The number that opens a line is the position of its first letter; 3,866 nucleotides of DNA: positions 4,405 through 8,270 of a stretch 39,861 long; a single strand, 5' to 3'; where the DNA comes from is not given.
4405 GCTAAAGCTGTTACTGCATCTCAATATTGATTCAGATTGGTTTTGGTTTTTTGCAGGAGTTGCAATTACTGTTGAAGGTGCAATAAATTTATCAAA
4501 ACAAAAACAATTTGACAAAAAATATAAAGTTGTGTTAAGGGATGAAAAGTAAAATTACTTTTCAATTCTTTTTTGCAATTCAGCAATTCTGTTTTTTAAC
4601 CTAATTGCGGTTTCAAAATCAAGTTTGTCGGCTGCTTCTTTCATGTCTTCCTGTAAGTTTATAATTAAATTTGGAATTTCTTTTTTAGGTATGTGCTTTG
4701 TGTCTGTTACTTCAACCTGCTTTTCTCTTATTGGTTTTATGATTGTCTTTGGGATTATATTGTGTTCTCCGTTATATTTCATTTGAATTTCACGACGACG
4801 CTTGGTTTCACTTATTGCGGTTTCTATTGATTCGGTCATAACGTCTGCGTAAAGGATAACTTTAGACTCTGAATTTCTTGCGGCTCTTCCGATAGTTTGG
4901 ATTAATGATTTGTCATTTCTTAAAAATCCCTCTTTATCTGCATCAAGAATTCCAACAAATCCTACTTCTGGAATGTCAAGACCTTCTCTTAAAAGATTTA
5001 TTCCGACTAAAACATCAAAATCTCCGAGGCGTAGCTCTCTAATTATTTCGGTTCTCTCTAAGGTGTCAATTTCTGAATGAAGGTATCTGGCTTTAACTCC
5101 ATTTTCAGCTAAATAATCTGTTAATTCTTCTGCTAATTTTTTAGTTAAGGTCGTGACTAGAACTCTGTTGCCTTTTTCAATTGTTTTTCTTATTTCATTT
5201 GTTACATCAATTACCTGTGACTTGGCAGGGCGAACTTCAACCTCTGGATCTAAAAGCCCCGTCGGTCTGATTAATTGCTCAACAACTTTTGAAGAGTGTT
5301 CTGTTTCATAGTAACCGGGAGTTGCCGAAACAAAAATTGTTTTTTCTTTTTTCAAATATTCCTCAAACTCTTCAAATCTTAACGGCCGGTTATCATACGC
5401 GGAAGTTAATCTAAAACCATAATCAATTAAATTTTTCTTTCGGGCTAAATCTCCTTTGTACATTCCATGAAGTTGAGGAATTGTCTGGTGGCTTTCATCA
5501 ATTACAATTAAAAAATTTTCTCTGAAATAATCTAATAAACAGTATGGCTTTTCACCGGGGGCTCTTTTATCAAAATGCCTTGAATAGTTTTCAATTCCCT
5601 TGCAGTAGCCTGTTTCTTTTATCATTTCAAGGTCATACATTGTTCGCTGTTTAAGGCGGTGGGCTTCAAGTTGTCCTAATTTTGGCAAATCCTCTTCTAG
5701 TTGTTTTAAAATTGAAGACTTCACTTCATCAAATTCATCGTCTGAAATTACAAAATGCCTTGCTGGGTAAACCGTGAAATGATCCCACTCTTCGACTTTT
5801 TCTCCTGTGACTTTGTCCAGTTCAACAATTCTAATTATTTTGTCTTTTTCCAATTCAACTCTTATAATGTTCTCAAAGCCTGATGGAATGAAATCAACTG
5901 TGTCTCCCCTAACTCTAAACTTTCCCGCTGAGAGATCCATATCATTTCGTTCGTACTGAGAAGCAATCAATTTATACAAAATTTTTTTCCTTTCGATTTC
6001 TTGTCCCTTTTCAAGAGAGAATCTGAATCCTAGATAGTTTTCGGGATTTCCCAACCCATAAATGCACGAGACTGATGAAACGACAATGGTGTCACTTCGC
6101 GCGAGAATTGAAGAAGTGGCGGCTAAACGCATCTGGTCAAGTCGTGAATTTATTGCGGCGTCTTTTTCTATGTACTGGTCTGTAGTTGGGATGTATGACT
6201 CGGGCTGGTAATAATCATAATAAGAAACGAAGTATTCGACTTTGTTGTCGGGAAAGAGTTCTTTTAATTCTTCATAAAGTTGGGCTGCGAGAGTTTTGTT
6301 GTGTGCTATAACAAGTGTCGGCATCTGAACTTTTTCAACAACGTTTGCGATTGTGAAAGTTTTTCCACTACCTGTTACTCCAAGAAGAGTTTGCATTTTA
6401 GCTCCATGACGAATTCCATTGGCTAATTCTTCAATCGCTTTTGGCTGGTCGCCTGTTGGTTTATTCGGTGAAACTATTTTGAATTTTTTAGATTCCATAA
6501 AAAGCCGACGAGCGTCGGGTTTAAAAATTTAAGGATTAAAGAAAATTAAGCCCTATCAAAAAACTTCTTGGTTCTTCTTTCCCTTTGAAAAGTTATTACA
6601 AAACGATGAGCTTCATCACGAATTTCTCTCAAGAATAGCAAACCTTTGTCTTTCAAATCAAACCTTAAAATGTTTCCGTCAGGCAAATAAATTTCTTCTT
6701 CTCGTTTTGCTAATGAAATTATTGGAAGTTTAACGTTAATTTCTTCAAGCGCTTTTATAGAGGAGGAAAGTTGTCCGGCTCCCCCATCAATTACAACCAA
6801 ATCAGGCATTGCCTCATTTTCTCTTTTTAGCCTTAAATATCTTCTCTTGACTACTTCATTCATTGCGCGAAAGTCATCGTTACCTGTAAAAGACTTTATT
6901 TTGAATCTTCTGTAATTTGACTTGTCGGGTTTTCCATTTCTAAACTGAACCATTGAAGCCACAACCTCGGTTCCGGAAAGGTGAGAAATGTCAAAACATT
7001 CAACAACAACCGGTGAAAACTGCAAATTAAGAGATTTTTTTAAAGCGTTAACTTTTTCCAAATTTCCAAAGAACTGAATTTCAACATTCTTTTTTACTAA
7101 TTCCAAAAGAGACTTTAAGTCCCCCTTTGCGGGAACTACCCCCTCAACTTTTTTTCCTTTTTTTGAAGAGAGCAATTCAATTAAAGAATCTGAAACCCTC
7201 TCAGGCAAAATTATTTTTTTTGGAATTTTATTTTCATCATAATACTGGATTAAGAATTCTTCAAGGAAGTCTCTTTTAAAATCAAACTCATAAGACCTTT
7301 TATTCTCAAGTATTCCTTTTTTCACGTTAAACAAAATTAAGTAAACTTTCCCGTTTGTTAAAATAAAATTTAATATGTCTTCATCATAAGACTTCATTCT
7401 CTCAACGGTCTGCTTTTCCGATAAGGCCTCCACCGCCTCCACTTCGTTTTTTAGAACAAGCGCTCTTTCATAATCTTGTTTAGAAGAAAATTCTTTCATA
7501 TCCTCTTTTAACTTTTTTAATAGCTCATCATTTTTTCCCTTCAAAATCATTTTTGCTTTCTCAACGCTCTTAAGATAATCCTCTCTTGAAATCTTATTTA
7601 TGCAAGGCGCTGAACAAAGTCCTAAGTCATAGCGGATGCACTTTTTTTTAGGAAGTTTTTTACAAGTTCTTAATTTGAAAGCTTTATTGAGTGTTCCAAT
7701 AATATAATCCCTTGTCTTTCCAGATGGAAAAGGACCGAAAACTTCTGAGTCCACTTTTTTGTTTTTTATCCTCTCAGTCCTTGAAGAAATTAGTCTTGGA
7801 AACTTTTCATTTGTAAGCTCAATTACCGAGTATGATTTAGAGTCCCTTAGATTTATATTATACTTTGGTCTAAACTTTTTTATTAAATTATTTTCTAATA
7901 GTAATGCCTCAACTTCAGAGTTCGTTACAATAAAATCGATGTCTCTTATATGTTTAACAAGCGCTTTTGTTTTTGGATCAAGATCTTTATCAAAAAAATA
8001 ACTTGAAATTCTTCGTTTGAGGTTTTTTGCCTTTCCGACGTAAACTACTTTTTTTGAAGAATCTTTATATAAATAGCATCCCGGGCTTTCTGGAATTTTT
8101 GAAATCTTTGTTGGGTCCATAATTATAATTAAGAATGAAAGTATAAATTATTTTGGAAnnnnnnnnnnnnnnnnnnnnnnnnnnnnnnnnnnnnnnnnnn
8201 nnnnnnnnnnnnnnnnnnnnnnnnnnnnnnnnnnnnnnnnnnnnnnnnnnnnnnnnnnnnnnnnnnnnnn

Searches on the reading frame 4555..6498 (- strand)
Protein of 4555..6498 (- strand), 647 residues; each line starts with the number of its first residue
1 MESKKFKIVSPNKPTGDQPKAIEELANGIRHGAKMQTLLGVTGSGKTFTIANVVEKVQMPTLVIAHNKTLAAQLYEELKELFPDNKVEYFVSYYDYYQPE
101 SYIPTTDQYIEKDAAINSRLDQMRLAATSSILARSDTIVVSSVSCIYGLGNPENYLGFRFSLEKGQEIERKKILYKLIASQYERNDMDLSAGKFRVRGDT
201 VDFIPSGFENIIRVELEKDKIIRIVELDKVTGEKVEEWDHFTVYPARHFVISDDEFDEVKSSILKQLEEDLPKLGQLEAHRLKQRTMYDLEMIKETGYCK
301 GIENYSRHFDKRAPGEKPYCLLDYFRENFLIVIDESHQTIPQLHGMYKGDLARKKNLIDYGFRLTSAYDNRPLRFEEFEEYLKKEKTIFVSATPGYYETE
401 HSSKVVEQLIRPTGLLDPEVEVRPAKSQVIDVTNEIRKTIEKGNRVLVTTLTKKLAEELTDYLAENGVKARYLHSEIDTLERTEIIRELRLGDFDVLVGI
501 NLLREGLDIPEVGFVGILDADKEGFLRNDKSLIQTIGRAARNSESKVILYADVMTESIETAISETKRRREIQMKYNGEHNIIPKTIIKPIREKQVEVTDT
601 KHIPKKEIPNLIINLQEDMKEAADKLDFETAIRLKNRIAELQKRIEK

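Call 62: search_protein_families(library=pfam, proteins=[window:4555-6498:-], max_evalue=0.00001)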
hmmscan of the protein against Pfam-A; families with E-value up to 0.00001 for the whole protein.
window:4555-6498:- (647 aa): 6 families
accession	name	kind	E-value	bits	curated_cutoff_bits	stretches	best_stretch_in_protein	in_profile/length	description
PF17757.6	UvrB_inter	-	3.2e-27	94.9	22.9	1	161-249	2-91/91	UvrB interaction domain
PF12344.14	UvrB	-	1.9e-20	72.9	27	1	549-591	1-43/43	Ultra-violet resistance protein B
PF00271.37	Helicase_C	-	1.1e-19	71.2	23.5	1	436-542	10-109/110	Helicase conserved C-terminal domain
PF04851.21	ResIII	-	1.2e-12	48.5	22.5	1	16-88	6-83/164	Type III restriction enzyme, res subunit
PF02151.25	UVR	-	7e-10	38.8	21.5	1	610-643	2-35/36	UvrB/uvrC motif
PF00270.35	DEAD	-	1.2e-07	32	26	0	17-87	3-76/167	DEAD/DEAH box helicase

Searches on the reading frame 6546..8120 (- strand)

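Call 62: search_protein_families(library=pfam, proteins=[window:6546-8120:-], max_evalue=0.00001)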
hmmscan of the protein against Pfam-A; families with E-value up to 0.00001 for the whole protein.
window:6546-8120:- (524 aa): 4 families
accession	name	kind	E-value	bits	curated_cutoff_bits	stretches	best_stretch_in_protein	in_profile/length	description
PF08459.17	UvrC_RNaseH_dom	-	2.7e-52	177.3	22.3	1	362-509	2-159/159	UvrC RNAse H endonuclease domain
PF22920.2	UvrC_RNaseH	-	7.5e-21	74.7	24.3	1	246-349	1-112/116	UvrC Ribonuclease H-like domain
PF01541.30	GIY-YIG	-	1.3e-10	41.8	22.6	1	13-88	2-78/78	GIY-YIG catalytic domain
PF02151.25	UVR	-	2e-07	31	21.5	1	198-232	1-35/36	UvrB/uvrC motif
